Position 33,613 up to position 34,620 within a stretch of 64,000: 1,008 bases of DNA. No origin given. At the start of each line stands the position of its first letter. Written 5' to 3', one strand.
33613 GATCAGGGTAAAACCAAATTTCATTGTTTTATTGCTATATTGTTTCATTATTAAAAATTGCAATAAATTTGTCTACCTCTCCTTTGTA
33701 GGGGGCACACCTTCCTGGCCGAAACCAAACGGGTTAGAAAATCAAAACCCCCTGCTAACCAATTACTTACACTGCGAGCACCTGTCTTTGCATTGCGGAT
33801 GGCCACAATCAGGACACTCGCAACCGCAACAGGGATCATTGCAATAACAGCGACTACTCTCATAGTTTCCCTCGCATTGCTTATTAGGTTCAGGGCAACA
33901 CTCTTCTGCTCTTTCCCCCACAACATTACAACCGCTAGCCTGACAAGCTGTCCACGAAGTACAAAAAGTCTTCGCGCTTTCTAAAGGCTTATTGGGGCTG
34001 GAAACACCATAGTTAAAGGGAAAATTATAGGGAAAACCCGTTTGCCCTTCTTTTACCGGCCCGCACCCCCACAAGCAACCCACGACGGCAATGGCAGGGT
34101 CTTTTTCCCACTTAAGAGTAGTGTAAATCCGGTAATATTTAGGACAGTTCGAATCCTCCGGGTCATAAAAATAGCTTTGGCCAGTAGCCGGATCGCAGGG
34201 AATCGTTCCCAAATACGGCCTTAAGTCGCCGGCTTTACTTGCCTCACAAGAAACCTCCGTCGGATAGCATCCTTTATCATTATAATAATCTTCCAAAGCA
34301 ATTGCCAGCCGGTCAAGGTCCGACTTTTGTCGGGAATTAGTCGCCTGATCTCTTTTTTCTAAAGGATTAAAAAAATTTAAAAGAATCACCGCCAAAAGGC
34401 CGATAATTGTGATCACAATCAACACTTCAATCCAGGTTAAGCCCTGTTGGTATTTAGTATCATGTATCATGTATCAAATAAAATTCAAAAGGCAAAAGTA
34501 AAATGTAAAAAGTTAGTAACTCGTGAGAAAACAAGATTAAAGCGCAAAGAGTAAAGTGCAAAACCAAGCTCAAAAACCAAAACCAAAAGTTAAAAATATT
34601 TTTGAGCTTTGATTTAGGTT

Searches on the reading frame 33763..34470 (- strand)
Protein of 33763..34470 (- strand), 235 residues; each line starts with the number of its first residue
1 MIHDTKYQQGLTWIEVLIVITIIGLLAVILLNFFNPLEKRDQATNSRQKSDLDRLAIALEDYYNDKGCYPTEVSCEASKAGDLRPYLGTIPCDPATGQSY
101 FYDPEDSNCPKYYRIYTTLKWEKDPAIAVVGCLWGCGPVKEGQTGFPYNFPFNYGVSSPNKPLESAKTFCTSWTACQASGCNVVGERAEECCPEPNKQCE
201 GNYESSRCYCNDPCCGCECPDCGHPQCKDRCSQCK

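Call 101: search_protein_families(library=pfam, proteins=[window:33763-34470:-], max_evalue=0.001)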
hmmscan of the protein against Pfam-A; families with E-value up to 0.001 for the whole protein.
window:33763-34470:- (235 aa): 1 family
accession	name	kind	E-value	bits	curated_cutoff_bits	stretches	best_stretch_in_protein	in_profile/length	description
PF07963.17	N_methyl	-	0.00011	22.1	21.2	1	6-31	2-27/27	Prokaryotic N-terminal methylation motif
